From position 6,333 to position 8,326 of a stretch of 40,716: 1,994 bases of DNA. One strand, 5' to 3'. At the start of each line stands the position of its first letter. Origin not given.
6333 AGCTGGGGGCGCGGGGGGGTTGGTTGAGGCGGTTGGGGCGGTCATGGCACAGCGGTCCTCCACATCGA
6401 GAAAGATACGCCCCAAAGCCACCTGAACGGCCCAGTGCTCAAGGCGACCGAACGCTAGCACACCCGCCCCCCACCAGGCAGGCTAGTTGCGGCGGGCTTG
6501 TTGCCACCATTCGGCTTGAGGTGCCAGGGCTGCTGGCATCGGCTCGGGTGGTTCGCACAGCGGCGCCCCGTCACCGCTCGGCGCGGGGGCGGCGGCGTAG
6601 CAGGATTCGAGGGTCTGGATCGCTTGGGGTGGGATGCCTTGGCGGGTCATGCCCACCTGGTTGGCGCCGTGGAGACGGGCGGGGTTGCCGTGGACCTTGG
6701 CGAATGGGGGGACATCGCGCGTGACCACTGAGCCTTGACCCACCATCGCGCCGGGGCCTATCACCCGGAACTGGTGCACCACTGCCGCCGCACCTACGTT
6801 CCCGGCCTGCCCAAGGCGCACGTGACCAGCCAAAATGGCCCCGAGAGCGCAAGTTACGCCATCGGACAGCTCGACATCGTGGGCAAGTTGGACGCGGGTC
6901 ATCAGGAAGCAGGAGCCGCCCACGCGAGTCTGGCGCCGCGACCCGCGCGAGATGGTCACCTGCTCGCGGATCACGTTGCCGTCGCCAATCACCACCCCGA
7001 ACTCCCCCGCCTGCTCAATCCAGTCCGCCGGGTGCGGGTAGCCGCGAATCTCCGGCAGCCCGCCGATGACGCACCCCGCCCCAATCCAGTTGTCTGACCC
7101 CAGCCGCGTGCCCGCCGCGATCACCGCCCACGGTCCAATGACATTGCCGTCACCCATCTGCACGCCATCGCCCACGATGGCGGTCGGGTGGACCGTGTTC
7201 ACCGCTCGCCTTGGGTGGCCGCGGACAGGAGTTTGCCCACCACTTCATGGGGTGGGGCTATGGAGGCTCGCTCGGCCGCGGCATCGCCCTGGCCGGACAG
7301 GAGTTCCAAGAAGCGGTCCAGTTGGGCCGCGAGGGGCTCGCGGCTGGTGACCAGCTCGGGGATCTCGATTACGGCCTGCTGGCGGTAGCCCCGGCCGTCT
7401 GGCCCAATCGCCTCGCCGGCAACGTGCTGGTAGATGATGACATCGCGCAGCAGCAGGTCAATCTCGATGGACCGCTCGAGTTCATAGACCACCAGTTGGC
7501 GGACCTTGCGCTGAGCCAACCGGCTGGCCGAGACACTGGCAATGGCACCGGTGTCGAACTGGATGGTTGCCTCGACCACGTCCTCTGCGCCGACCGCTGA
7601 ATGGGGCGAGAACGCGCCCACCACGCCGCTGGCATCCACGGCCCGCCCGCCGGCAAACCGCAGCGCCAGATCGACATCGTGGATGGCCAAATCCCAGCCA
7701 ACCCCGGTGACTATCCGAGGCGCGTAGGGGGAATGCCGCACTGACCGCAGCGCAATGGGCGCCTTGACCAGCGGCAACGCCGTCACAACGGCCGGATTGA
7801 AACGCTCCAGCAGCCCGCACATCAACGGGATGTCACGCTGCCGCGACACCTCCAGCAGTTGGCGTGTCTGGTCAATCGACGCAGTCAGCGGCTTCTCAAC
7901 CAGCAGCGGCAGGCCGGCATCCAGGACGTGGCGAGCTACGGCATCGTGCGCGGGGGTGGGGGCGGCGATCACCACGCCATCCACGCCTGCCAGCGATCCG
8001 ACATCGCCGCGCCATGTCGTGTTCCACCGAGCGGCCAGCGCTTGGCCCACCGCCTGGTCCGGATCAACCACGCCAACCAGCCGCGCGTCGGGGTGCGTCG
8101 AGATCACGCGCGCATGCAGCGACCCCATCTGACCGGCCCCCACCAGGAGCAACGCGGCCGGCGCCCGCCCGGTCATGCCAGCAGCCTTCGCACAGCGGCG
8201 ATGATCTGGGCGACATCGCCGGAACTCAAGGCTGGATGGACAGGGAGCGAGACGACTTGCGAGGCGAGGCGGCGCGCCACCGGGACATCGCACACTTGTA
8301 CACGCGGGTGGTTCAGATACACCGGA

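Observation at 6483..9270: An LpxA-family acyltransferase is translationally coupled to GnnA/GnnB-like enzymes in a mycothiol-encoding (actinobacterial) genome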

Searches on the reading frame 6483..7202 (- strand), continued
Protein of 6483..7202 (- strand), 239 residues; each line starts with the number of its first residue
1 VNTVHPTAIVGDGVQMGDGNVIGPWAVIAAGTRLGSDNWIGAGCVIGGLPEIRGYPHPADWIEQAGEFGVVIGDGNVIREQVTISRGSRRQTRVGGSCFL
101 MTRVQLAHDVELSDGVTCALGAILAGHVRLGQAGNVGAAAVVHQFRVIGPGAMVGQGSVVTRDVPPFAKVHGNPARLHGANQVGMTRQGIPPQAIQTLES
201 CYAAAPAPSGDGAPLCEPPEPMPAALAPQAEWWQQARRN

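Call 84: search_protein_families(library=ncbifam, proteins=[L080:4714-5976:-, L080:5943-7124:-, L080:6989-8410:-, L080:10925-11683:+, L025:10699-11508:-, L037:11568-12443:+, L080:8455-9765:-], max_evalue=0.0001)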
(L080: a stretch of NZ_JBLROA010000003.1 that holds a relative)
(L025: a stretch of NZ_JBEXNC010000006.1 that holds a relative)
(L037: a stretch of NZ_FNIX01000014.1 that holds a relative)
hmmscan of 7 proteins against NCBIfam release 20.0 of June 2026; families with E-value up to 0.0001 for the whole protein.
L080:4714-5976:- (420 aa): 1 family
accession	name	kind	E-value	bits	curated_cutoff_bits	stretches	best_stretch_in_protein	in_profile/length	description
NF052251.1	LCFA_red_LuxC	equivalog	3.6e-12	45.6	750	1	100-293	140-326/478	long-chain-fatty-acyl-CoA reductase LuxC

L080:5943-7124:- (393 aa): 2 families
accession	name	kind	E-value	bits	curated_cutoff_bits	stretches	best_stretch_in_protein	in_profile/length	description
NF052244.1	LCFA_lig_LuxE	equivalog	3.7e-16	59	550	1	68-390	42-364/367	long-chain-fatty-acid--protein ligase LuxE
NF045666.1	DVU1553_fam_AMP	equivalog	2.9e-07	29.9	300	1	51-161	19-133/331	DVU_1553 family AMP-dependent CoA ligase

L080:6989-8410:- (473 aa): 90 families (the best 25 are shown)
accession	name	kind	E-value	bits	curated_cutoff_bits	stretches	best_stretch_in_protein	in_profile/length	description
TIGR03098.1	ligase_PEP_1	hypoth_equivalog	7.6e-44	150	592.35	1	127-470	156-515/517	acyl-CoA ligase (AMP-forming), exosortase A system-associated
NF006386.0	PRK08633.1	equivalog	2.9e-40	137.9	1221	1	129-469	777-1137/1147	acyl-[ACP]--phospholipid O-acyltransferase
TIGR01733.1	AA-adenyl-dom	subfamily_domain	1.9e-37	129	317.4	1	24-406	12-401/409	amino acid adenylation domain-containing protein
NF004837.0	PRK06187.1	subfamily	2.9e-37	128.1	476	1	133-412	169-451/531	long-chain-fatty-acid--CoA ligase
NF009233.0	PRK12583.1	subfamily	1.4e-33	116.1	832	1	135-405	202-472/558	fatty acid CoA ligase family protein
NF005291.0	PRK06814.1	equivalog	2.2e-33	115.3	1349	1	132-471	791-1128/1140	acyl-[ACP]--phospholipid O-acyltransferase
NF004511.1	PRK05852.1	equivalog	2.7e-32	112.1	650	1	34-405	45-426/505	FadD7 family fatty acid--CoA ligase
NF005714.0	PRK07529.1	subfamily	9.1e-32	110.2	632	1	133-385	217-477/640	acyl-CoA synthetase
NF005858.0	PRK07787.1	subfamily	8e-31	107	575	1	17-470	25-469/471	acyl-CoA synthetase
TIGR01923.1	menE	equivalog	8.9e-28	97.3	330.15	1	128-402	107-367/442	o-succinylbenzoate--CoA ligase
NF058661.1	cispen_AMP_AmcH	equivalog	2.9e-27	95.2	370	1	126-404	120-390/458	adenylate-forming 2-oxoglutaryl-ACP ligase AmcH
NF006182.0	PRK08316.1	subfamily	8e-27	93.9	663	1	133-412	170-448/523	fatty acyl-CoA synthetase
NF005702.0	PRK07514.1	subfamily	4.1e-26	91.4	558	1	126-408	149-425/506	malonyl-CoA synthase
NF004814.0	PRK06164.1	equivalog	6.3e-26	91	677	1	97-409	145-454/540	acyl-CoA synthetase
NF005307.0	PRK06839.1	equivalog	7.7e-26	90.8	748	1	138-400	153-410/496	o-succinylbenzoate--CoA ligase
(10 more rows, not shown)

L080:10925-11683:+ (252 aa): 238 families (the best 25 are shown)
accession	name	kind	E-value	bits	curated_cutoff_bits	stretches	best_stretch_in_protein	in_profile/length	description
TIGR01830.1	3oxo_ACP_reduc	equivalog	4.2e-69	232.9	297.75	1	18-251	2-239/239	3-oxoacyl-[acyl-carrier-protein] reductase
NF005559.1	PRK07231.1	subfamily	2.1e-66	223.9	215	1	12-251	2-248/249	glucose 1-dehydrogenase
NF004197.0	PRK05653.1-1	equivalog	7.3e-65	219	332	1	11-251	4-247/249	3-oxoacyl-ACP reductase FabG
NF009466.0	PRK12826.1-2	subfamily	5.1e-64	216.1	222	1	15-250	4-244/248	3-oxoacyl-ACP reductase FabG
NF004198.0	PRK05653.1-3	equivalog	4.2e-63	213.1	296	1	12-251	5-247/248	3-oxoacyl-ACP reductase FabG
NF052558.1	MBtsdlDhBudC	equivalog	2.3e-57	194.4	270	1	13-250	2-241/250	meso-2,3-butanediol dehydrogenase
NF004202.0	PRK05653.2-2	equivalog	2.6e-57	194.3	333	1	11-252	4-249/259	3-oxoacyl-ACP reductase FabG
NF005067.0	PRK06484.1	equivalog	4.9e-57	193.6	713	1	12-250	7-251/524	short chain dehydrogenase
NF009468.0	PRK12826.1-4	equivalog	8.4e-56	189.5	318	1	11-252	4-249/256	SDR family oxidoreductase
NF009464.0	PRK12824.1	subfamily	1e-55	189.1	269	1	15-251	3-243/245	3-oxoacyl-ACP reductase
NF004791.0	PRK06138.1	equivalog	1.1e-55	188.7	312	1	12-251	3-250/252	SDR family oxidoreductase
NF040605.2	mycolic_FabG1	exception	2.7e-55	187.7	420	1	15-250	2-229/233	3-oxoacyl-ACP reductase FabG1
NF053701.1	CsHdxCHCADhChcB2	equivalog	3.2e-55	187.3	350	1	12-250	1-242/245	cis-4-hydroxycyclohexanecarboxylate dehydrogenase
NF047420.2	EF_P_mod_YmfI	equivalog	1.7e-54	185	238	1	17-250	2-235/236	elongation factor P 5-aminopentanone reductase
NF004199.0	PRK05653.1-4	equivalog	2.4e-54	184.5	301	1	12-251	3-246/247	3-oxoacyl-ACP reductase FabG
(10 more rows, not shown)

L025:10699-11508:- (269 aa): 13 families
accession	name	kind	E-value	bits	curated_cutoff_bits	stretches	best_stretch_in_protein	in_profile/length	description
TIGR00099.1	Cof-subfamily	subfamily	7.4e-41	140.4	137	2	177-265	169-256/256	Cof-type HAD-IIB family hydrolase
NF045966.1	YcsE_rel_Pase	equivalog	3.6e-26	92.2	220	2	181-266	176-260/265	YcsE-related riboflavin metabolism phosphatase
NF007806.0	PRK10513.1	equivalog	1.1e-23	84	273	2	191-268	190-267/270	sugar-phosphatase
NF008213.0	PRK10976.1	equivalog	1.5e-23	83.7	386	2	171-261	165-256/266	sugar/pyridoxal phosphate phosphatase YigL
TIGR01484.1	HAD-SF-IIB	subfamily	4.4e-21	76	41.8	2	176-238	152-221/221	HAD-IIB family hydrolase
NF007821.0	PRK10530.1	equivalog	5.6e-20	71.7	274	2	188-267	190-269/272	pyridoxal phosphatase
NF002245.0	PRK01158.1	equivalog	4.3e-19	68.8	198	1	193-266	153-226/233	phosphoglycolate phosphatase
TIGR01487.1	Pglycolate_arch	equivalog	1e-18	68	122.75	2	177-264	129-214/215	phosphoglycolate phosphatase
TIGR01482.1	SPP-subfamily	subfamily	2.7e-17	63.1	107.15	2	190-263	142-219/225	sucrose-phosphate phosphatase subfamily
NF011705.0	PRK15126.1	equivalog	3.7e-16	59.2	336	2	172-268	164-261/272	HMP-PP phosphatase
NF001216.0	PRK00192.1-2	equivalog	2.4e-10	40.3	353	1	195-251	178-236/275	mannosyl-3-phosphoglycerate phosphatase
TIGR01486.1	HAD-SF-IIB-MPGP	subfamily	1.4e-05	24.6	164.75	0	6-75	1-68/257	mannosyl-3-phosphoglycerate phosphatase family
NF008350.0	PRK11133.1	equivalog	3.3e-05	23.2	413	1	193-238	244-289/324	phosphoserine phosphatase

L037:11568-12443:+ (291 aa): 26 families (the best 25 are shown)
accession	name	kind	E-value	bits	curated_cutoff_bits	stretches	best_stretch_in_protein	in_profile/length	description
TIGR03619.1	F420_Rv2161c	subfamily_domain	1.3e-36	126.4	166.9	1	21-260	5-243/247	TIGR03619 family F420-dependent LLM class oxidoreductase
TIGR03560.1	F420_Rv1855c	subfamily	8.6e-34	117.3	231.4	1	9-208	8-211/227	TIGR03560 family F420-dependent LLM class oxidoreductase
TIGR03621.1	F420_MSMEG_2516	subfamily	5e-29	101.3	213.15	1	19-184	19-169/295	TIGR03621 family F420-dependent LLM class oxidoreductase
TIGR03557.1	F420_G6P_family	subfamily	1.8e-21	76.6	210.4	1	21-203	20-200/316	TIGR03557 family F420-dependent LLM class oxidoreductase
NF002619.0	PRK02271.1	equivalog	3.3e-19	69.3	276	1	1-201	1-187/329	5,10-methylenetetrahydromethanopterin reductase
TIGR04465.1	ArgArg_F420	equivalog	5.1e-19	68.5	470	1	21-192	67-236/364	F420-dependent hydroxymycolic acid dehydrogenase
TIGR04024.1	F420_NP1902A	hypoth_equivalog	3.7e-17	62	345.4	1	22-190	23-178/330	TIGR04024 family LLM class F420-dependent oxidoreductase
TIGR03555.1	F420_mer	equivalog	7.6e-17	61.7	348.7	1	4-200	2-185/325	5,10-methylenetetrahydromethanopterin reductase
TIGR03564.1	F420_MSMEG_4879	subfamily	7.9e-16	58.5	234.25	1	21-190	6-162/265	TIGR03564 family F420-dependent LLM class oxidoreductase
TIGR03554.1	F420_G6P_DH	equivalog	9.4e-15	54.4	420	1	22-193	24-195/331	glucose-6-phosphate dehydrogenase (coenzyme-F420)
TIGR03571.1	lucif_BA3436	subfamily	2.4e-14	53.3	303.9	1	22-207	39-223/304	TIGR03571 family LLM class oxidoreductase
TIGR03559.1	F420_Rv3520c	subfamily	2.3e-13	49.9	335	1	48-191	38-189/325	LLM class F420-dependent oxidoreductase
TIGR04021.1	LLM_DMSO2_sfnG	equivalog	1.3e-12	47.8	382.95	1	48-215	61-227/350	dimethylsulfone monooxygenase SfnG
TIGR03565.1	alk_sulf_monoox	equivalog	4.6e-12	45.6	518.2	1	32-214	34-217/346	FMNH2-dependent alkanesulfonate monooxygenase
TIGR03856.1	F420_MSMEG_2906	subfamily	2.2e-11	43.8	243.7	1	4-135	4-138/249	LLM class F420-dependent oxidoreductase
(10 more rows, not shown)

L080:8455-9765:- (436 aa): 15 families
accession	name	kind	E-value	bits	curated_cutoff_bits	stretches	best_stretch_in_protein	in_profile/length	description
TIGR04047.1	MSMEG_0565_glyc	hypoth_equivalog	8.8e-23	81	259.85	1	226-431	161-372/373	MSMEG_0565 family glycosyltransferase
TIGR04063.1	stp3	hypoth_equivalog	2.3e-20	72.9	442.05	1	62-433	19-395/397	TIGR04063 family PEP-CTERM/XrtA system glycosyltransferase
TIGR03088.1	stp2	hypoth_equivalog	3.1e-15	56.1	409.05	1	130-432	73-372/374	TIGR03088 family PEP-CTERM/XrtA system glycosyltransferase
TIGR03449.1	mycothiol_MshA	equivalog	7.3e-14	51.5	462.5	1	218-432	182-402/406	D-inositol-3-phosphate glycosyltransferase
NF041876.1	EPS_EpsE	equivalog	1.1e-12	47.9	400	1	220-423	182-386/389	exopolysaccharide biosynthesis GT4 family glycosyltransferase EpsE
NF038229.1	Glyco4_Geo_Pelo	equivalog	1.7e-12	47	400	1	204-433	113-336/338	GPMC system family 4 glycosyltransferase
TIGR03999.1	thiol_BshA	equivalog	1.5e-11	43.9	273.7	1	223-434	166-374/375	N-acetyl-alpha-D-glucosaminyl L-malate synthase BshA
TIGR03087.1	stp1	hypoth_equivalog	2e-11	43.7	316.65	1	276-421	249-385/397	TIGR03087 family PEP-CTERM/XrtA system glycosyltransferase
NF012028.0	PRK15484.1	subfamily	5e-10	39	618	1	223-430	160-375/380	lipopolysaccharide N-acetylglucosaminyltransferase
NF053787.1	GlcN_PG_synth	equivalog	5e-09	35.5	480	1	314-433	245-359/361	N-acetylglucosaminyl phosphatidylglycerol synthase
NF038298.1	EPS_HpsO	equivalog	8.2e-08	31.4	575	1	218-433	162-387/388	hormogonium polysaccharide biosynthesis glycosyltransferase HpsO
NF049988.1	MGlcDAGSynMgs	equivalog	1.3e-07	31.4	400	0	64-173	22-120/398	alpha-monoglucosyldiacylglycerol synthase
NF038295.1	EPS_HpsP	equivalog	2.8e-07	29.9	550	1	57-433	14-387/388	hormogonium polysaccharide biosynthesis glycosyltransferase HpsP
NF047684.1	TeichurnBiosyTuaC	equivalog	1.5e-06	27.4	550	1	220-433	181-389/391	teichuronic acid biosynthesis protein TuaC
TIGR04157.1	glyco_rSAM_CFB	subfamily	2.2e-06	26.9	400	1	238-427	209-403/406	TIGR04157 family glycosyltransferase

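Call 85: search_protein_families(library=pfam, proteins=[L080:4714-5976:-, L080:5943-7124:-, L080:6989-8410:-, L080:10925-11683:+], max_evalue=0.001)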
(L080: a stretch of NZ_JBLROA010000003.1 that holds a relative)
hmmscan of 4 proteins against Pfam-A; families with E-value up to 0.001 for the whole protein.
L080:4714-5976:- (420 aa): 1 family
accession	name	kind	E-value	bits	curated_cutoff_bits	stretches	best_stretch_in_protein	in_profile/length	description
PF05893.19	LuxC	-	1.3e-27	97.2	21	1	99-414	86-400/401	Acyl-CoA reductase (LuxC)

L080:5943-7124:- (393 aa): 1 family
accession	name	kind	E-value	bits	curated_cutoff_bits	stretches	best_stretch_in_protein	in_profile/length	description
PF04443.18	LuxE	-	2.2e-45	155.6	24.9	1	93-391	72-389/391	Acyl-protein synthetase, LuxE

L080:6989-8410:- (473 aa): 1 family
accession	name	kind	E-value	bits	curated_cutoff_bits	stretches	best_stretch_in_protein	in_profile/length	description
PF00501.34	AMP-binding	-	8.9e-43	147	29.9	1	38-346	44-383/384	AMP-binding enzyme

L080:10925-11683:+ (252 aa): 6 families
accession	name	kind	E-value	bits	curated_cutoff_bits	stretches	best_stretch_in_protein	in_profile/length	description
PF13561.12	adh_short_C2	-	2.9e-65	220.6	27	1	21-250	1-235/236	Enoyl-(Acyl carrier protein) reductase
PF00106.31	adh_short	-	8.2e-54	182.5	26.6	1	16-202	2-191/195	short chain dehydrogenase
PF08659.16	KR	-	2.6e-19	70.3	22.6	1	17-175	3-164/180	KR domain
PF01370.27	Epimerase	-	5.2e-08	33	20.9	1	17-182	1-164/240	NAD dependent epimerase/dehydratase family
PF23441.1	SDR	-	9.7e-06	25.6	27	1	12-252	5-257/258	SDR-like rossmann domain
PF02602.20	HEM4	-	0.00085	19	27.5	0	26-65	77-116/231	Uroporphyrinogen-III synthase HemD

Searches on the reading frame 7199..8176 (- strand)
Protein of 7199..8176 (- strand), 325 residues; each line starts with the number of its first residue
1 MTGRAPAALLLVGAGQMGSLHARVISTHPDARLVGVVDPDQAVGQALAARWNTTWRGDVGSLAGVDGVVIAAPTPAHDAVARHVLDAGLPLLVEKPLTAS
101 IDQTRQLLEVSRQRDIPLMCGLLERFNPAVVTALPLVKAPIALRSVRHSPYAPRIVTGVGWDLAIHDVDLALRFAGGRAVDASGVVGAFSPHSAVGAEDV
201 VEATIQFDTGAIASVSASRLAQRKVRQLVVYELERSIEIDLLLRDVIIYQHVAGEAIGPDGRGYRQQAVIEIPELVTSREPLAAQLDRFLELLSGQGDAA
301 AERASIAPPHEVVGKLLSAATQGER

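Call 3: search_protein_families(library=pfam, proteins=[window:7199-8176:-], max_evalue=0.01)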
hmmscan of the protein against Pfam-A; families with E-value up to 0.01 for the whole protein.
window:7199-8176:- (325 aa): 2 families
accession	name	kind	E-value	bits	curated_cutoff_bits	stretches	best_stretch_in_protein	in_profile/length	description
PF01408.29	GFO_IDH_MocA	-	9.4e-18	65.5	24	1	10-119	4-117/120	Oxidoreductase family, NAD-binding Rossmann fold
PF22725.1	GFO_IDH_MocA_C3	-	1.9e-11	44.5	27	1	157-231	43-117/124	GFO/IDH/MocA C-terminal domain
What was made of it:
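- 7199..8176 (-): Gfo/Idh/MocA NAD-dependent oxidoreductase (325 aa from the ATG at 8176). Proposed UDP-GlcNAc 3-dehydrogenase, GnnA-like. Pfam PF01408 and PF22725 (call 3).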

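Call 4: search_protein_families(library=ncbifam, proteins=[window:7199-8176:-], max_evalue=0.01)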
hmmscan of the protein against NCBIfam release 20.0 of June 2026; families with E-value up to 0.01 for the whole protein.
window:7199-8176:- (325 aa): 8 families
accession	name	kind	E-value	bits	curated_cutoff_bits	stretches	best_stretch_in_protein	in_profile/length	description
NF040723.1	UDP-GlcNAcDh_Arch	equivalog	1.4e-36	126.6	450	1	11-251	5-249/302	UDP-N-acetylglucosamine 3-dehydrogenase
TIGR04380.1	myo_inos_iolG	equivalog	2.1e-26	92.6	355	1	11-221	6-233/330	inositol 2-dehydrogenase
NF041392.1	XylDh_Gfo6_Halo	equivalog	1.6e-08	33.8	350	1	65-139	83-157/350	D-xylose 1-dehydrogenase Gfo6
NF052479.1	LevoglcsnDh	equivalog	3.4e-08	32.6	650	1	51-134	61-143/386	levoglucosan dehydrogenase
NF008607.0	PRK11579.1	subfamily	2.4e-05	23.5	330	1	19-115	18-115/346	oxidoreductase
NF058561.1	BT_2158_fam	equivalog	2.4e-05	23.1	750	1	12-115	41-147/487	glycoside 3-dehydrogenase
NF052679.1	InsChiInosDhIolG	equivalog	2.9e-05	23.2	540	1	11-127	7-130/343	bifunctional inositol 2-dehydrogenase/D-chiro-inositol 1-dehydrogenase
NF007574.0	PRK10206.1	equivalog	0.00011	21.4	352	1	64-131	65-132/345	oxidoreductase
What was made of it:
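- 7199..8176 (-): The best NCBIfam hit is the archaeal UDP-GlcNAc 3-dehydrogenase model at 126.6 bits, below its cut-off of 450 (call 4).
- Closest known: Archaeal UDP-GlcNAc 3-dehydrogenase pathway to UDP-GlcNAc3NAc. Same: NF040723 is the best NCBIfam model for the window's Gfo enzyme (call 4).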

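Call 34: search_solved_structures(query=window:7199-8176:-, max_evalue=0.00001, show_alignments=1)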
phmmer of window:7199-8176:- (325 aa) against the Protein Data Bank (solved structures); distinct sequences matched with E-value up to 0.00001: 22.
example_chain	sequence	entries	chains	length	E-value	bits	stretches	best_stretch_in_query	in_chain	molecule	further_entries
7bvj_A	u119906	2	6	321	1.2e-26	97.1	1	11-295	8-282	Oxidoreductase, NAD-binding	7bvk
4hkt_A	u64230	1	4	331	6.1e-18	68.5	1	11-223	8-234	Inositol 2-dehydrogenase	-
3euw_A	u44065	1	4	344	1.7e-14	57.2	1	9-219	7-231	Myo-inositol dehydrogenase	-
3c1a_A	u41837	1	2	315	4.5e-14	55.8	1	4-273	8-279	Putative oxidoreductase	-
6jw6_A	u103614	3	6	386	9.9e-14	54.7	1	5-138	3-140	Dehydrogenase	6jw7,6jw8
6nor_A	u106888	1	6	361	3.2e-13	53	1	9-146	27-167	Putative NAD dependent dehydrogenase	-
1tlt_A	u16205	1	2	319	3.9e-11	46.1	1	22-183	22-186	PUTATIVE OXIDOREDUCTASE (VIRULENCE FACTOR mviM HOMOLOG)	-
3cea_A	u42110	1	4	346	2.2e-10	43.7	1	2-129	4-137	Myo-inositol 2-dehydrogenase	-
3moi_A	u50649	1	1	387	2.2e-08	37.1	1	13-138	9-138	Probable dehydrogenase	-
1xea_A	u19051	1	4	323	3.8e-08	36.3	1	10-147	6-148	Oxidoreductase, Gfo/Idh/MocA family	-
3ezy_A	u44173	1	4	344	5.8e-08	35.7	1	11-223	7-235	Dehydrogenase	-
8qc2_A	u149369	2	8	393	1.9e-07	34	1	11-131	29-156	Gfo/Idh/MocA family oxidoreductase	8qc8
7wzd_A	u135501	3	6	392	7.4e-07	32.1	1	11-217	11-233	4,5-dihydroxyphthalate dehydrogenase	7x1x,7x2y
8zn9_A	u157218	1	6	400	1e-06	31.6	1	11-139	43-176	Oxidoreductase, putative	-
4gqa_A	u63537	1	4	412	1.1e-06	31.5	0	10-137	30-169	NAD binding Oxidoreductase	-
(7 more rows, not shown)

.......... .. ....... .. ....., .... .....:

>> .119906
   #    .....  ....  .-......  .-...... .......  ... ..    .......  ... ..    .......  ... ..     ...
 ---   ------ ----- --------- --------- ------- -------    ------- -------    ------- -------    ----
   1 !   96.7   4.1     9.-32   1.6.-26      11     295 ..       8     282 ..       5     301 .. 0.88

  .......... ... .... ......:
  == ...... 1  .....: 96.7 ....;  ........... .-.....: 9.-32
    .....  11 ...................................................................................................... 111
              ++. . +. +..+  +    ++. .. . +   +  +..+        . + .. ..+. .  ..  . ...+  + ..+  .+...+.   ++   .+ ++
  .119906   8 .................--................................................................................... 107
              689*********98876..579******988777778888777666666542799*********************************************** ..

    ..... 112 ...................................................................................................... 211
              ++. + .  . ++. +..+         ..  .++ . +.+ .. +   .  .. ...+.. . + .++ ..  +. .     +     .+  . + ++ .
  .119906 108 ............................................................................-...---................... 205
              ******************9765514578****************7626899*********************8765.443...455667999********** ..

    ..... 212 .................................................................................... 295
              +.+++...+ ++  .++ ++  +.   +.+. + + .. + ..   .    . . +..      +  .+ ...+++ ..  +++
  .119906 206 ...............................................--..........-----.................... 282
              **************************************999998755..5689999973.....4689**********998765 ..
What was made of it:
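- On GnnA (UDP-GlcNAc 3-dehydrogenase): 7BVJ at E 1.2e-26 (call 34).
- The partner dehydrogenase is GnnA-like (call 34).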
